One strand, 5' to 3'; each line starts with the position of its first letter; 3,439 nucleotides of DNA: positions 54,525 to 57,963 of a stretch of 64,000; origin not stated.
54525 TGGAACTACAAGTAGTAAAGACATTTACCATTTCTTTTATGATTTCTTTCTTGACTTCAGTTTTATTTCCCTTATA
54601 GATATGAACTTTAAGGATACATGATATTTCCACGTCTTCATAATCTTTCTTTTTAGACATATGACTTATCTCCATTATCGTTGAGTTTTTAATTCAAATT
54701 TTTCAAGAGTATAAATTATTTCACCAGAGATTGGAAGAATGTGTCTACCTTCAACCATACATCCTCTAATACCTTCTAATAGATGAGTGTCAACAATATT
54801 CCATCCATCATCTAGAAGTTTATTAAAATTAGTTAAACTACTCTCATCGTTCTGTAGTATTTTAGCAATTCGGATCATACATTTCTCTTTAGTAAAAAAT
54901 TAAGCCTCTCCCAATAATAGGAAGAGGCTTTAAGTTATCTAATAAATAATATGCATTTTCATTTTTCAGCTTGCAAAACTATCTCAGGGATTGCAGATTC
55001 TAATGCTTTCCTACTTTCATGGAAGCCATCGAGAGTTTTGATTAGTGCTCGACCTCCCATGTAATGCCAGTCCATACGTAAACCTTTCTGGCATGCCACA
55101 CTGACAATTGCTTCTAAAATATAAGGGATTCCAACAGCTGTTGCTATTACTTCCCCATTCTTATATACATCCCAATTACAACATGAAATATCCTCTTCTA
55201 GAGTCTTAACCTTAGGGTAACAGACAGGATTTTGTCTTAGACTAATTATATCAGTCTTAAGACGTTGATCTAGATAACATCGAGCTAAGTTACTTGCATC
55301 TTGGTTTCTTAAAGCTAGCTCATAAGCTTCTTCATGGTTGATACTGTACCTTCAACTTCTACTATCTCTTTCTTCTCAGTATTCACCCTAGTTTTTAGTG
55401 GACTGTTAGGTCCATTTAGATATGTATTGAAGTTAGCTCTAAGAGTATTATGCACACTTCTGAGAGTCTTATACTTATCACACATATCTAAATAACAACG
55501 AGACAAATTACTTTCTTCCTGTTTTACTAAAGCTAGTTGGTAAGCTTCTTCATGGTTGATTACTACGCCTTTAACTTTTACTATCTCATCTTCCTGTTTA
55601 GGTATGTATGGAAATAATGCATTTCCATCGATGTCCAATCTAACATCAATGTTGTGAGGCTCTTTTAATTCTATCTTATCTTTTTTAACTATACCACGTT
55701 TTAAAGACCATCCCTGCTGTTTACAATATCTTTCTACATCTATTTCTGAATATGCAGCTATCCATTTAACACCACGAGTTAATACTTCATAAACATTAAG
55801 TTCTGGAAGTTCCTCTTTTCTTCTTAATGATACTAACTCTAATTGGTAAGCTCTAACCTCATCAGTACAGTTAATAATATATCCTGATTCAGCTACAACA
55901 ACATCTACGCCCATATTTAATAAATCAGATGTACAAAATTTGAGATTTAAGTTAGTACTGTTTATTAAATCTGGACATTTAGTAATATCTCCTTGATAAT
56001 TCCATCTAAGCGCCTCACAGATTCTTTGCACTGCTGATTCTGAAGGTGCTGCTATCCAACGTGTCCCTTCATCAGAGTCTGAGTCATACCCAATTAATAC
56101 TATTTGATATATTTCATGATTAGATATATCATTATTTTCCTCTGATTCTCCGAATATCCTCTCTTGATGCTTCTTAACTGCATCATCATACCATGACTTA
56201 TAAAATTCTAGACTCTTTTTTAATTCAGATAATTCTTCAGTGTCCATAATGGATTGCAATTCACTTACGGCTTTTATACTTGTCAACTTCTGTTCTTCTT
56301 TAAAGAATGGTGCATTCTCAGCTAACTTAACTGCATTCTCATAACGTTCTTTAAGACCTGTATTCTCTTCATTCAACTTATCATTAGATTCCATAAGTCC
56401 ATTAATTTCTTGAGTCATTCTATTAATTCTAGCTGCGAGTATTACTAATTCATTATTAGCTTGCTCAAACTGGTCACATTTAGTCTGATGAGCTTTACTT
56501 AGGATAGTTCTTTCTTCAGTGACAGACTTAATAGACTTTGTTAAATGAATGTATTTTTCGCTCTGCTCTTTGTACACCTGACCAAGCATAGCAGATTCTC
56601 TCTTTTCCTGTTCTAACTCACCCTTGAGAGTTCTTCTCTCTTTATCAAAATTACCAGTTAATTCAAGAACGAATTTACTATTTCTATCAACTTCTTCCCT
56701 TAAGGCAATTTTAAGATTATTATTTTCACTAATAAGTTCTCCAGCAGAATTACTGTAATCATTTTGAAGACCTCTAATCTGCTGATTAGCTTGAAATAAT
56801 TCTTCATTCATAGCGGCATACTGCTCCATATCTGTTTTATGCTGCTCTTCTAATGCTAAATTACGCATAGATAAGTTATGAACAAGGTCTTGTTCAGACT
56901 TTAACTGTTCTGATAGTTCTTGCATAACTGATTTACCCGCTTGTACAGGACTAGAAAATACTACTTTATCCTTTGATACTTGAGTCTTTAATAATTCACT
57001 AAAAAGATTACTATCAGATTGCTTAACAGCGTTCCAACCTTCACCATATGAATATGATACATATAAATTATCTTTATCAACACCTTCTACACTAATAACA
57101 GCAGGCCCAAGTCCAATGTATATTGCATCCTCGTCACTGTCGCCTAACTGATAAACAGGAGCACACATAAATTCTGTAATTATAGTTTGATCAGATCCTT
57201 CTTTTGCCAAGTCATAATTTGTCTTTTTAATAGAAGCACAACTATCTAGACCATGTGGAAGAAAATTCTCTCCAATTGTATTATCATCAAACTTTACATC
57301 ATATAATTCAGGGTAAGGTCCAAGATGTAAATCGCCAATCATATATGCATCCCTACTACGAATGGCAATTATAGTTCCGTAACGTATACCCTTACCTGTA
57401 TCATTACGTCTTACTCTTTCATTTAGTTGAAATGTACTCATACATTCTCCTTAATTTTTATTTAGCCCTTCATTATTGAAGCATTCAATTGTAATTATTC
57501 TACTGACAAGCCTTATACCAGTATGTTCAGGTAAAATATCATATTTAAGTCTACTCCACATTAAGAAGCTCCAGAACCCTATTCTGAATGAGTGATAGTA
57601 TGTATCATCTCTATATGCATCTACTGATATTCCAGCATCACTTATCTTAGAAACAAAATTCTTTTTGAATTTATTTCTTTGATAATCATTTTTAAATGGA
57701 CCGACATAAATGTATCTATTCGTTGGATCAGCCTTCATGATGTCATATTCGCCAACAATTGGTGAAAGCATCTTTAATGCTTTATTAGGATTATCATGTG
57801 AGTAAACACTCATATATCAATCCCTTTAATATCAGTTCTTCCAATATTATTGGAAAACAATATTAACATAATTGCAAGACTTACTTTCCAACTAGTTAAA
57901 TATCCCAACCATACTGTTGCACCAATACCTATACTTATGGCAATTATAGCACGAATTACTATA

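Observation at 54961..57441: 708-aa coiled-coil protein with tandem C-terminal domain repeats; a further repeat copy continues past the stop codon in the -1 frame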

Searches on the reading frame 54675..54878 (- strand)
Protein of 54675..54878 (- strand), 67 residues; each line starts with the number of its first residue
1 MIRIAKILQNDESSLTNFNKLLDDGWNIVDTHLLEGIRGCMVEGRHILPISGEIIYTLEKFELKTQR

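Call 64: find_encoding_contigs(protein=window:54675-54878:-, flank=5000, max_places=10)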
Protein window:54675-54878:- (67 aa): 3 contigs read that carry it; 2 places shown.
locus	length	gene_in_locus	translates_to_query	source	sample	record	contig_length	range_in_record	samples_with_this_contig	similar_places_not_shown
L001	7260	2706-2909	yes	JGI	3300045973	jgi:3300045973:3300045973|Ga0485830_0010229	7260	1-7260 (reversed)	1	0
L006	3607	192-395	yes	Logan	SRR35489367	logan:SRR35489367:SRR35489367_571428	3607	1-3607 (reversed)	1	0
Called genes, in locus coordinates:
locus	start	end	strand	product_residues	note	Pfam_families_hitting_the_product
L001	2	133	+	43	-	?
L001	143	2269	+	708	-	-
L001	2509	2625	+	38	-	-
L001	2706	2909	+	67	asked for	-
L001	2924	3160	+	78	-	-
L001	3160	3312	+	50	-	-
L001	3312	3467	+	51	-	-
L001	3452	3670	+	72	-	-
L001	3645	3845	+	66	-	-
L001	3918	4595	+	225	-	-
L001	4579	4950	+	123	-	-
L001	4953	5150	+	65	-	-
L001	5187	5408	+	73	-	-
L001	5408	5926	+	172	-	-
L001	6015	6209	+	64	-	-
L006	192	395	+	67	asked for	-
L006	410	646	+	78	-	-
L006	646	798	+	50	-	-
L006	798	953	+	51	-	-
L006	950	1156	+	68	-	-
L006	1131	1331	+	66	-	-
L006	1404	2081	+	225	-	-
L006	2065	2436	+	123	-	-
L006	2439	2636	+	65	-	-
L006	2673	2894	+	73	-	-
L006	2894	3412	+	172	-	-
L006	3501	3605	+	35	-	?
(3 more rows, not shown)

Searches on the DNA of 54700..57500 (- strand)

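Call 4: search_dna_similar(query=window:54900-57500:-, collection=phages, mode=near, max_rows=30)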
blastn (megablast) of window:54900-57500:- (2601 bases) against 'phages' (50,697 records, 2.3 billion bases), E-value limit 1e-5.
No match.

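Call 6: search_dna_similar(query=window:54959-57441:-, collection=phages, mode=distant, max_rows=30)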
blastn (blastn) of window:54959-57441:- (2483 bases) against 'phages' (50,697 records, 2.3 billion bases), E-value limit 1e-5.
No match.

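Call 73: search_rna_families(source=window, start=54700, end=55700, threshold=evalue, max_evalue=1)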
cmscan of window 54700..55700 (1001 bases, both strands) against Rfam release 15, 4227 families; matches with E-value up to 1: 1.
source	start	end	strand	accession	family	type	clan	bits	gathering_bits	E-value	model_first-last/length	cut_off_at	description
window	54878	54971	-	RF03530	bglG-cis-reg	Cis-reg;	-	22.5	80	0.2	1-137/137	no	cis-regulatory element of the bglG/LicT operon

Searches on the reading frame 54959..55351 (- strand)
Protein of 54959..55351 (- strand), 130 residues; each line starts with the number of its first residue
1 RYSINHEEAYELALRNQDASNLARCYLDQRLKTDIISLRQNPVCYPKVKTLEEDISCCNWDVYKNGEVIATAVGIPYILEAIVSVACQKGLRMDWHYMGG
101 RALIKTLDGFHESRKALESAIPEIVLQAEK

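Call 11: search_protein_families(library=pfam, proteins=[window:54959-55351:-], max_evalue=0.01)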
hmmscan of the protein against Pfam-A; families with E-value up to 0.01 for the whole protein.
window:54959-55351:- (130 aa): 0 families

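Call 12: search_protein_families(library=phrogs, proteins=[window:54959-55351:-], max_evalue=0.01)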
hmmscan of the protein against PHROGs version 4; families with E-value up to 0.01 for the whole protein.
window:54959-55351:- (130 aa): 0 families

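Call 36: find_homologous_proteins(query=window:54962-55351:-, max_evalue=0.001)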
Query window:54962-55351:-: 19 candidates shared short words with the query, none scored E <= 0.001.

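Call 41: search_solved_structures(query=A1, max_evalue=1)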
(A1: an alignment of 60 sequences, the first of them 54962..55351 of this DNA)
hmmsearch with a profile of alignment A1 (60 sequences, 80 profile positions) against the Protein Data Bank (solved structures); distinct sequences matched with E-value up to 1: 4.
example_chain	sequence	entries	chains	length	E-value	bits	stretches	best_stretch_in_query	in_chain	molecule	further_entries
9k7u_A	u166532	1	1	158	0.096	15.5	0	53-75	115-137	Heter-Zn2-HEHE-22A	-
8khw_A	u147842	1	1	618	0.2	14.5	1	15-68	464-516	DUF4962 domain-containing protein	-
8un1_B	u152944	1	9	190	0.38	13.6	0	48-70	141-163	T33-ml23-redesigned-tandem-BMC-T-fold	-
8uf0_B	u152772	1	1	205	0.47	13.3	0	48-70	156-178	T33-ml23-redesigned-tandem-BMC-T-fold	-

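Call 42: search_protein_families(library=ncbifam, proteins=[window:54962-55351:-], max_evalue=0.01)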
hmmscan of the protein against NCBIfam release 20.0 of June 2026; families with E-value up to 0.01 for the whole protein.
window:54962-55351:- (130 aa): 0 families

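Call 47: predict_structure(alignment_id=A1)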
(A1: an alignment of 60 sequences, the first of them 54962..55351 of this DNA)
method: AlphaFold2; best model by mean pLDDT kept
length: 130 residues; sequences in the alignment: 60
mean_pLDDT: 81.8   pTM: 0.59
mean pLDDT of the five models: 81.8, 79.2, 77.0, 75.1, 74.8
residues with pLDDT >= 90: 65; 70-90: 32; 50-70: 16; < 50: 17
segments of 3 or more residues with pLDDT < 50: 35-39, 48-56
pLDDT, mean of each block of 10 residues (from residue 1): 80 89 77 53 50 58 96 93 94 93 97 98 86
secondary structure, 60 per line:
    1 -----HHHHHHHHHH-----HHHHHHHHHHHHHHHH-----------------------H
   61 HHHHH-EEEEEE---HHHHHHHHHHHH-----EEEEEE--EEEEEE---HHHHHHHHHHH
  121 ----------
elements in order: H6-15 H21-36 H60-65 E67-72 H76-87 E93-98 E101-106 H110-120

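Call 78: search_dna_similar(query=window:54962-55351:-, collection=phages, mode=protein, max_evalue=0.01, max_rows=30)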
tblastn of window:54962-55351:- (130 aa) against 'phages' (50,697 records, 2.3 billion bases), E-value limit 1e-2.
No match.

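Call 79: fold_search(model_id=the predicted structure, library=viral)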
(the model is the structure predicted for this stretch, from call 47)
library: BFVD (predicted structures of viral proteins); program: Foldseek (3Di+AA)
matches with E <= 10: 761; with E <= 0.001: 0
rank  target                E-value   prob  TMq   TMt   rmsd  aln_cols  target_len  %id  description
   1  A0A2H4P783            2.6e-03  1.00  0.39  0.70   3.0        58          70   33  Uncharacterized protein [Pseudomonas phage nickie]
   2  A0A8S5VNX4            7.0e-03  1.00  0.37  0.47   6.1        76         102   21  (no name in the UniProt tables at hand)
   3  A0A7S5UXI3            6.2e-02  0.72  0.32  0.30  13.6        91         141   10  (no name in the UniProt tables at hand)
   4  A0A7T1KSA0            7.9e-02  0.60  0.25  0.21   9.6        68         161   18  Uncharacterized protein [Gordonia phage Lilbeanie]
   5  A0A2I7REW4            1.1e-01  0.92  0.34  0.47   4.0        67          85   18  (no name in the UniProt tables at hand)
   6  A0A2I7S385            1.1e-01  0.54  0.24  0.43  11.8        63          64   11  (no name in the UniProt tables at hand)
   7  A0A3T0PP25            1.2e-01  0.33  0.29  0.17  13.1       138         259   11  eIF-2 alpha-like protein [Lumpfish ranavirus]
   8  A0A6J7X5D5            1.2e-01  0.23  0.25  0.25  16.7       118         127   15  Uncharacterized protein [uncultured Caudovirales phage]
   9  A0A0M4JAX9            1.2e-01  0.57  0.29  0.36   8.9        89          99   16  (no name in the UniProt tables at hand)
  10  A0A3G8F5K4            1.4e-01  0.72  0.27  0.47   9.8        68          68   16  (no name in the UniProt tables at hand)
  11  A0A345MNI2            1.5e-01  0.60  0.35  0.21  16.9       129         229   11  (no name in the UniProt tables at hand)
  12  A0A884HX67            1.9e-01  0.57  0.27  0.40   7.9        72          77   15  (no name in the UniProt tables at hand)
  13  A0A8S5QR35            2.9e-01  0.72  0.31  0.52   3.7        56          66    7  DNA-binding protein [Myoviridae sp. ctgXL3]
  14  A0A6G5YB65            2.9e-01  0.72  0.29  0.47   3.5        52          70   10  (no name in the UniProt tables at hand)
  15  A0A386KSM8            2.9e-01  0.33  0.22  0.21   9.2        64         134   16  Uncharacterized protein [Microbacterium phage ValentiniPuff]
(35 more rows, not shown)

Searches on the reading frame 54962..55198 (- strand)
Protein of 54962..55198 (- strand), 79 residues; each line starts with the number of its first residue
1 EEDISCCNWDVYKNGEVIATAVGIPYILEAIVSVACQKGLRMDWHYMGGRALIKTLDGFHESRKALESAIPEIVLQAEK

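Call 85: find_related_loci(query=A2, collection=viral_contigs, flank=3000)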
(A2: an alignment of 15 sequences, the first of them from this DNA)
Query A2 (79 aa) in viral_contigs; peptide patterns used: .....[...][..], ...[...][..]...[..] (x = any residue, [..] = any of these).
18 stretches matched a pattern; 2 encode a relative of the query (tblastn E <= 1e-3); 2 distinct loci.
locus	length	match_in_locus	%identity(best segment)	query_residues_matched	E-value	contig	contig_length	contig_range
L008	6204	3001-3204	38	7-74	1e-13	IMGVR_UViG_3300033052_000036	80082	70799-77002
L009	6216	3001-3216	32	7-78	6e-12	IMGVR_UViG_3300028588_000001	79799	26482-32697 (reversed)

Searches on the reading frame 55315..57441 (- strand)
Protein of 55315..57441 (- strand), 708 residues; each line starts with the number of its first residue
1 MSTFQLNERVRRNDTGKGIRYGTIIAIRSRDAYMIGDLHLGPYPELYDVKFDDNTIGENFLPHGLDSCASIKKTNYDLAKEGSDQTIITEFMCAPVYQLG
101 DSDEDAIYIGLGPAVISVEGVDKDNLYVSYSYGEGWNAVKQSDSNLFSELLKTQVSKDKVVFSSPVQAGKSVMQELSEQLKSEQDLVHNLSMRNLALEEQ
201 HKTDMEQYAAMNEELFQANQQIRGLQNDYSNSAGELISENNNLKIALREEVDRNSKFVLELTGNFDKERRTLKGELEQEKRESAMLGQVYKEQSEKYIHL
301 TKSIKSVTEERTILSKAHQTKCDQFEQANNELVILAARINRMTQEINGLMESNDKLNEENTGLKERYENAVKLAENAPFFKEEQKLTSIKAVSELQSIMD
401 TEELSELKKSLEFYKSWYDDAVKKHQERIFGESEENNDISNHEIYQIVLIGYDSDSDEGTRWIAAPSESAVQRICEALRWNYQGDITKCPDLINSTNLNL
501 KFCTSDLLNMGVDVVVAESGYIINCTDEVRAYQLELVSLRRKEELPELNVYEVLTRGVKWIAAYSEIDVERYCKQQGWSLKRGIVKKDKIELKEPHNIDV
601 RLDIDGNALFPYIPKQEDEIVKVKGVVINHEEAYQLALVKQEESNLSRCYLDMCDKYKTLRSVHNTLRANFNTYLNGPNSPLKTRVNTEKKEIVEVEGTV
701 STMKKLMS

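Call 7: search_dna_similar(query=window:55315-57441:-, collection=phages, mode=protein, max_rows=30, max_evalue=0.001)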
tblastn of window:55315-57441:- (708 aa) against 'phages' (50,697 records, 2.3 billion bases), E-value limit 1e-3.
No match.

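Call 11: search_protein_families(library=pfam, proteins=[window:55315-57441:-], max_evalue=0.01)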
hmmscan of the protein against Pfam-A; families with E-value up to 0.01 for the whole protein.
window:55315-57441:- (708 aa): 0 families

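Call 12: search_protein_families(library=phrogs, proteins=[window:55315-57441:-], max_evalue=0.01)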
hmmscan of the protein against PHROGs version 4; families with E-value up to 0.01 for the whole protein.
window:55315-57441:- (708 aa): 1 family
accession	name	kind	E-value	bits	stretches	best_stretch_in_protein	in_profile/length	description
phrog_2873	-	unknown function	0.0019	19.4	0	315-345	66-96/108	-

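Call 42: search_protein_families(library=ncbifam, proteins=[window:55315-57441:-], max_evalue=0.01)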
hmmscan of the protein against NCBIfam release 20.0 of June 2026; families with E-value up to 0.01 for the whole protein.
window:55315-57441:- (708 aa): 2 families
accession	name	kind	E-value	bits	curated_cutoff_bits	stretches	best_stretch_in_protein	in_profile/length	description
TIGR02168.1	SMC_prok_B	equivalog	0.0027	15.5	567.35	1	164-413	728-967/1181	chromosome segregation protein SMC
NF009640.0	PRK13169.1-1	equivalog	0.004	17.6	134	1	322-377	7-62/105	DNA replication initiation control protein YabA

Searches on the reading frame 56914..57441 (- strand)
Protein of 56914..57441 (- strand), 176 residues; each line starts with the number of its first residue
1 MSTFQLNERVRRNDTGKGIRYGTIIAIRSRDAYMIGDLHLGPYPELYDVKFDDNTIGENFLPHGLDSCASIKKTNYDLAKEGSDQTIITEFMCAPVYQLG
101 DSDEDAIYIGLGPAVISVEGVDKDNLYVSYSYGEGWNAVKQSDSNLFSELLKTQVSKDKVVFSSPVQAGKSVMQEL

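Call 37: find_homologous_proteins(query=window:56914-57441:-, max_evalue=0.01)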
Query seq(176 aa): 13 candidates shared short words with the query, none scored E <= 0.01.

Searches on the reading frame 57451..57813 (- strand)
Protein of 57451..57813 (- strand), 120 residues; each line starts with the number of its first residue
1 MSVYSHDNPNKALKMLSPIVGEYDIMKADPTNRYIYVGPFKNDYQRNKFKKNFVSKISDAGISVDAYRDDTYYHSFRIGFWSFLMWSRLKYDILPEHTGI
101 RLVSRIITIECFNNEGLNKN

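Call 65: find_encoding_contigs(protein=window:57451-57813:-, flank=5000, max_places=10)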
Protein window:57451-57813:- (120 aa): 1 contig read that carries it; 1 place shown.
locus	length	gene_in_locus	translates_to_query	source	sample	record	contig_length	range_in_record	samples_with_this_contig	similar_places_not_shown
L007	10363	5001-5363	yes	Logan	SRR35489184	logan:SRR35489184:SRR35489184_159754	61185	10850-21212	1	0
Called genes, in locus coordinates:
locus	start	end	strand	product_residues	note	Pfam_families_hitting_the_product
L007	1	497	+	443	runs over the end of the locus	PF05970:PIF1 (weak), PF13604:AAA_30, PF13245:AAA_19, PF18335:SH3_13 (weak), PF01443:Viral_helicase1 (weak), PF13538:UvrD_C_2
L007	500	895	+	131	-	-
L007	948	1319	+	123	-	-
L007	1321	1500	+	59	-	-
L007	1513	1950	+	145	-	-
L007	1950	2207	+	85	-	-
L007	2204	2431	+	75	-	-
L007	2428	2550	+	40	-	PF13453:Zn_ribbon_TFIIB (faint)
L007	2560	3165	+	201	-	PF00574:CLP_protease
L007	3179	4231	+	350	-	-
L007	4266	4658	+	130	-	-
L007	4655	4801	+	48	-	-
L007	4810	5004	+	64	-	-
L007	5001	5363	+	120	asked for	-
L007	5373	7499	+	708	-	-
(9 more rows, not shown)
